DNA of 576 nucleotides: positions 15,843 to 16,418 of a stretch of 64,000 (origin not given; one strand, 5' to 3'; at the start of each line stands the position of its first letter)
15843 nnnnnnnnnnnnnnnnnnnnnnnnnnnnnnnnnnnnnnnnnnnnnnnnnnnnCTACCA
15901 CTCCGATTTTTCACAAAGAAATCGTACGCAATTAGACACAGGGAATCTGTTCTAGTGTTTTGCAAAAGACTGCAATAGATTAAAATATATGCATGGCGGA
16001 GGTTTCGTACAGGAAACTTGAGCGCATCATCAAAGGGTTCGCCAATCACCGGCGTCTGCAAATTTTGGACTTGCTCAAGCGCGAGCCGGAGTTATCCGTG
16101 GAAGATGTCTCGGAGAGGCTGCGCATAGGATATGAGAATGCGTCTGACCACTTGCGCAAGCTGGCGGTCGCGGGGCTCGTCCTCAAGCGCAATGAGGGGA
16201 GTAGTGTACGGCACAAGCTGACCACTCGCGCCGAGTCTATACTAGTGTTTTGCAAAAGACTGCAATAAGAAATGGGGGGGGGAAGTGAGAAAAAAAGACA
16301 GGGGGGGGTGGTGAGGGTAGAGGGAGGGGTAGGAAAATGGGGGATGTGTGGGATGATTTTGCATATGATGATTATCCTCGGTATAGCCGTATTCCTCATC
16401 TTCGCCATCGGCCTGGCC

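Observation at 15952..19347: MmeI-family type IIL RM enzyme preceded by an ArsR-type mini-regulator bracketed by identical 26-nt near-palindromic repeats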

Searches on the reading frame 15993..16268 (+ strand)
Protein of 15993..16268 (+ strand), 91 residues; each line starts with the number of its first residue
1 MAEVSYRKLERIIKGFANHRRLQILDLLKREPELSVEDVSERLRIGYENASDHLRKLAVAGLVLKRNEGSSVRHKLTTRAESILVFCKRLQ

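Call 8: search_protein_families(library=pfam, proteins=[window:15993-16268:+], max_evalue=0.01)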
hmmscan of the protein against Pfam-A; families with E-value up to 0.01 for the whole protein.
window:15993-16268:+ (91 aa): 12 families
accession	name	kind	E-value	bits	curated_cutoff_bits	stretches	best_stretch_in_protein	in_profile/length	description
PF01022.26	HTH_5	-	2.9e-07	30.7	22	1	20-63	3-45/47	Bacterial regulatory protein, arsR family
PF12840.13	HTH_20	-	7.1e-07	29.5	27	1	21-64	6-49/51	Helix-turn-helix domain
PF12802.13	MarR_2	-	7.5e-06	26.5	27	1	21-63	7-50/61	MarR family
PF25212.1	HVO_A0114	-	1.4e-05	25.2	27.6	1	18-73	21-76/84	HVO_A0114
PF13412.12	HTH_24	-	2.9e-05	24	21.9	1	19-63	3-47/48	Winged helix-turn-helix DNA-binding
PF13463.12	HTH_27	-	3.7e-05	24.4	22.2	1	22-79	6-67/68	Winged helix DNA-binding domain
PF01978.25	TrmB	-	0.0006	20.1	25.6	1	26-68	16-57/68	Sugar-specific transcriptional regulator TrmB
PF01047.28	MarR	-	0.0025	18.1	24.6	1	19-66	3-50/59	MarR family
PF19187.6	HTH_PafC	-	0.0038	17.5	32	1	20-65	5-49/115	PafC helix-turn-helix domain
PF08220.18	HTH_DeoR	-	0.0045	17.1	21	1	20-69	1-49/57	DeoR-like helix-turn-helix domain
PF02002.24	TFIIE_alpha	-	0.0068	16.7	22.9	1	9-64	3-58/105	TFIIE alpha subunit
PF21476.4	PF0610-like_N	-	0.0091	16.7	33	1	20-58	2-39/50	PF0610-like, N-terminal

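Call 34: find_homologous_proteins(query=window:15993-16265:+, max_evalue=0.00001)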
Query window:15993-16265:+ (91 aa): 1163 proteins with E <= 0.00001 among 1165 candidates; the best 120 are listed.
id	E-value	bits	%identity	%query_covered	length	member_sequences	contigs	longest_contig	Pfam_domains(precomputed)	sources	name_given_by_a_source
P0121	7.1e-50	184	100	100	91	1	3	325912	PF12840.14,PF25212.3,PF01022.27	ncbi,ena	-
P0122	3.3e-49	182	99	100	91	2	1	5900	PF12840.14,PF13412.13,PF25212.3,PF01022.27,PF12802.14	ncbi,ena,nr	ncbi:MAG: Uncharacterized protein Athens041674_728 [Parcubacteria group bacterium Athens0416_74]|nr:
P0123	4.0e-49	181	99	100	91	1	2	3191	PF12840.14,PF25212.3,PF01022.27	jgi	jgi:DNA-binding transcriptional ArsR family regulator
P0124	1.0e-48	180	98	100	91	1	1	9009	PF12840.14,PF01022.27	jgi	-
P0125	1.3e-48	180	98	100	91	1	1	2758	PF12840.14,PF25212.3,PF01022.27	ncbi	ncbi:MAG: ArsR/SmtB family transcription factor [Minisyncoccota bacterium]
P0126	7.5e-48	177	97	100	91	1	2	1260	PF12840.14,PF01022.27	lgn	-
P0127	2.3e-44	166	88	100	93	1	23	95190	PF12840.14,PF13412.13,PF25212.3,PF01022.27,PF12802.14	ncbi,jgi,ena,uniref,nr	ncbi:hypothetical protein A3F27_01435 [Candidatus Kaiserbacteria bacterium RIFCSPHIGHO2_12_FULL_53_1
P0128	4.3e-44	165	92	95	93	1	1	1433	PF12840.14,PF13412.13,PF25212.3,PF01022.27,PF12802.14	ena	-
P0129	7.7e-44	165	87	96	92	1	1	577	PF12840.14,PF13412.13,PF13463.13,PF01022.27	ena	-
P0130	8.0e-44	165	87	96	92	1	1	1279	PF12840.14,PF13412.13,PF13463.13,PF01022.27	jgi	-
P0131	8.1e-44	165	87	96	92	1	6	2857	PF12840.14,PF13412.13,PF13463.13,PF01022.27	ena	-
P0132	9.1e-44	164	88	98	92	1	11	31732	PF12840.14,PF13412.13,PF25212.3,PF13463.13,PF01022.27,PF12802.14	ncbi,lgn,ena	ncbi:MAG: winged helix-turn-helix domain-containing protein [Patescibacteria group bacterium]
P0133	1.5e-43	164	83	98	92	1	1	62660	PF01047.29,PF12840.14,PF13412.13,PF25212.3,PF13463.13,PF01022.27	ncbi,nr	ncbi:MAG: winged helix-turn-helix domain-containing protein [bacterium]|nr:winged helix-turn-helix d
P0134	1.7e-43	164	82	100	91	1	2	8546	PF12840.14,PF13412.13,PF25212.3,PF13463.13,PF01978.26,PF01022.27,PF12802.14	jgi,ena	jgi:DNA-binding transcriptional ArsR family regulator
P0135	1.7e-43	163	90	95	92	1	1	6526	PF12840.14,PF25212.3,PF01022.27,PF12802.14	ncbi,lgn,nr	ncbi:MAG: winged helix-turn-helix domain-containing protein [bacterium]|nr:winged helix-turn-helix d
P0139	3.0e-43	163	86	99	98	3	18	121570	PF01022.27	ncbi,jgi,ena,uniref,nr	ncbi:hypothetical protein A3B33_02490 [Candidatus Adlerbacteria bacterium RIFCSPLOWO2_01_FULL_54_16]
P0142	5.4e-43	162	83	98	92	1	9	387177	PF12840.14,PF13412.13,PF25212.3,PF01022.27,PF12802.14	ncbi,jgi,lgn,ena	ncbi:MAG: winged helix-turn-helix domain-containing protein [Candidatus Paceibacterota bacterium]|jg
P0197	2.8e-41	156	81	100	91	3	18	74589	PF01047.29,PF25212.3,PF01022.27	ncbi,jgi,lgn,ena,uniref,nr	ncbi:MAG: hypothetical protein A3C06_03820 [Candidatus Taylorbacteria bacterium RIFCSPHIGHO2_02_FULL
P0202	3.7e-41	156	81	97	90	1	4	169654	PF12840.14,PF13412.13,PF25212.3,PF01978.26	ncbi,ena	ncbi:MAG: winged helix-turn-helix domain-containing protein [Patescibacteria group bacterium]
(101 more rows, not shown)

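Call 36: find_encoding_contigs(protein=P0139, flank=6000, max_places=1)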
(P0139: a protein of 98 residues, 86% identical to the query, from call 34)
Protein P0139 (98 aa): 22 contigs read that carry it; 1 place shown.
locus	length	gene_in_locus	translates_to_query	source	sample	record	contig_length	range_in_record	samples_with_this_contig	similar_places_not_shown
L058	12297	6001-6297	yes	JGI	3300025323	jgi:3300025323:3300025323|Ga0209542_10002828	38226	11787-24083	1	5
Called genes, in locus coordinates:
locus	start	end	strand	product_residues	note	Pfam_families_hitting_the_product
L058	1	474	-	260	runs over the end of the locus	PF01061:ABC2_membrane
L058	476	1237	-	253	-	PF00005:ABC_tran, PF13304:AAA_21 (faint)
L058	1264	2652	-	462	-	PF02878:PGM_PMM_I, PF02879:PGM_PMM_II, PF02880:PGM_PMM_III, PF00408:PGM_PMM_IV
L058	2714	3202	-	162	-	-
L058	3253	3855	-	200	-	PF02142:MGS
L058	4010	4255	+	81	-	-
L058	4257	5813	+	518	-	-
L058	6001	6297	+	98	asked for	PF01022:HTH_5 (weak)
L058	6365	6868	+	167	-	PF00293:NUDIX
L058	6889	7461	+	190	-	PF03575:Peptidase_S51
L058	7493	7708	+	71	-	-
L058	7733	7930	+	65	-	-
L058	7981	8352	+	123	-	-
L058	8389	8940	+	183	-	PF09335:VTT_dom (weak)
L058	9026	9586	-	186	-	-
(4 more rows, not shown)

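Call 37: find_encoding_contigs(protein=P0197, flank=6000, max_places=1)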
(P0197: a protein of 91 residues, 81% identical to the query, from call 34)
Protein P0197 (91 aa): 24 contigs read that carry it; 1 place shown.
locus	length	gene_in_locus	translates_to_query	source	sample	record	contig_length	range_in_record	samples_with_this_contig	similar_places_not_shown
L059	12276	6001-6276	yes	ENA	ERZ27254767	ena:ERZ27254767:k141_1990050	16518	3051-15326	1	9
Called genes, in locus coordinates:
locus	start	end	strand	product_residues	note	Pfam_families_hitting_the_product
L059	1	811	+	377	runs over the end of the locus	PF00535:Glycos_transf_2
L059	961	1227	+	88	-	-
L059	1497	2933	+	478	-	PF00479:G6PD_N, PF02781:G6PD_C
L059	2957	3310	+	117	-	-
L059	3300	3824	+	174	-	PF14907:NTP_transf_5 (weak)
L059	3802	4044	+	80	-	-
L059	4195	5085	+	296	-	PF03446:NAD_binding_2, PF00393:6PGD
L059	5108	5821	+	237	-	PF01182:Glucosamine_iso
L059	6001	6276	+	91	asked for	PF01022:HTH_5, PF01047:MarR (weak), PF25212:HVO_A0114 (weak)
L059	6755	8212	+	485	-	PF12161:HsdM_N, PF02384:N6_Mtase, PF07669:Eco57I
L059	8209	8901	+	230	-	-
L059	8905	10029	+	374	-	PF01420:Methylase_S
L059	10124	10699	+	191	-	PF01936:NYN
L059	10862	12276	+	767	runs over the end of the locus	PF13588:HSDR_N_2 (weak), PF00270:DEAD (weak), PF04851:ResIII, PF18766:SWI2_SNF2, PF00271:Helicase_C, PF08463:EcoEI_R_C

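Call 38: find_encoding_contigs(protein=P0142, flank=6000, max_places=1)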
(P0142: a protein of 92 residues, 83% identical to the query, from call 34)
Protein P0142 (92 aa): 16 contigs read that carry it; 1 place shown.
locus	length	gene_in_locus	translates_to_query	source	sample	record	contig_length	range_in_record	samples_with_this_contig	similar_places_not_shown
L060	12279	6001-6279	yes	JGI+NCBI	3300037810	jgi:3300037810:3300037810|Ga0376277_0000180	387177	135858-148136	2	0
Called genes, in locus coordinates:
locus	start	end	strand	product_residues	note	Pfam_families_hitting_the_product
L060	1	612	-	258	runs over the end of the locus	PF01061:ABC2_membrane, PF12698:ABC2_membrane_3 (weak)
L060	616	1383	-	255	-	PF00005:ABC_tran, PF13304:AAA_21 (weak)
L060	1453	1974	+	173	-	PF09990:DUF2231 (faint)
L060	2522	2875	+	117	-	-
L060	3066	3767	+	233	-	-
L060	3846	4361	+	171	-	-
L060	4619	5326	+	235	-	PF01909:NTP_transf_2 (faint)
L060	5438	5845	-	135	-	-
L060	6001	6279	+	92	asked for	PF12840:HTH_20, PF25212:HVO_A0114 (weak), PF01022:HTH_5 (weak), PF12802:MarR_2 (weak), PF13412:HTH_24 (weak)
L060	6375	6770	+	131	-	PF03073:TspO_MBR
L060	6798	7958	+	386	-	PF06114:Peptidase_M78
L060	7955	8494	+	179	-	PF14367:DUF4411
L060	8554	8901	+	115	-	PF03819:MazG (weak), PF12643:MazG-like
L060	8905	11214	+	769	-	PF09848:SLFN-g3_helicase, PF00717:Peptidase_S24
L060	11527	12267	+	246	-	PF01612:DNA_pol_A_exo1 (weak), PF00929:RNase_T, PF20600:ExoX-like_C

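Call 39: find_encoding_contigs(protein=P0202, flank=6000, max_places=1)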
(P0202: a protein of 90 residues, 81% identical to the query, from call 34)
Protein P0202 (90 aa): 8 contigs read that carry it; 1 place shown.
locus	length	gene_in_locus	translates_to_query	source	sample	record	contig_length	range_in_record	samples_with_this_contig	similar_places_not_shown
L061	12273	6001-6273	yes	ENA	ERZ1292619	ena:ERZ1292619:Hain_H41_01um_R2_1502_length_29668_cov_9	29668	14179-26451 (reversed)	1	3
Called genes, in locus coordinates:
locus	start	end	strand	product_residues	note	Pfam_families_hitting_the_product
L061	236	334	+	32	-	-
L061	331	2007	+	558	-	PF01656:CbiA (weak), PF06418:CTP_synth_N, PF00117:GATase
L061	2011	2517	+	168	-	PF01936:NYN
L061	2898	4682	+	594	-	PF00270:DEAD, PF00271:Helicase_C, PF16124:RecQ_Zn_bind, PF00570:HRDC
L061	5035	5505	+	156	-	-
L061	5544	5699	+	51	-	-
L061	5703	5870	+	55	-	-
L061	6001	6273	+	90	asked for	PF01978:TrmB (weak), PF12840:HTH_20 (weak), PF13412:HTH_24 (weak), PF25212:HVO_A0114 (weak)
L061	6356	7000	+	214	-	PF08239:SH3_3 (weak), PF01551:Peptidase_M23 (weak)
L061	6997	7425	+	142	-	PF00293:NUDIX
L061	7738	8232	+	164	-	PF14478:DUF4430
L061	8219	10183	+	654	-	PF01122:Cobalamin_bind (faint), PF13243:SQHop_cyclase_C (faint)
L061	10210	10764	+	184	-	PF20221:DUF6580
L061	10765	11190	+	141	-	-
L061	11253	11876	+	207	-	PF01135:PCMT, PF01209:Ubie_methyltran, PF13847:Methyltransf_31 (weak), PF08241:Methyltransf_11 (weak), PF13649:Methyltransf_25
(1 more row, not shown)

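Call 47: search_protein_families(library=padloc, proteins=[window:15993-16265:+], max_evalue=0.001)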
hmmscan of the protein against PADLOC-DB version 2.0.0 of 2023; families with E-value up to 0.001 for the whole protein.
window:15993-16265:+ (91 aa): 5 families
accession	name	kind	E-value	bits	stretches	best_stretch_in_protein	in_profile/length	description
PDLC01720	Csa3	-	7.1e-10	37.5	1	4-80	10-92/118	Csa3_1_CAS-I-II-III-IV-V-VI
PDLC01438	Csa3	-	8.1e-10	37.2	1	1-73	130-198/305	"CAS-I,CAS-II,CAS-III,CAS-IV,CAS-V,CAS-VI; associated_signaling"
PDLC01848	CARF3--CARF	-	1.3e-05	22.9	1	9-84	128-193/197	-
PDLC03963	SoFic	-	7.2e-05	20.3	1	10-76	283-348/361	-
PDLC01850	CARF3--CARF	-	9.5e-05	20.4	1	7-83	134-207/209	-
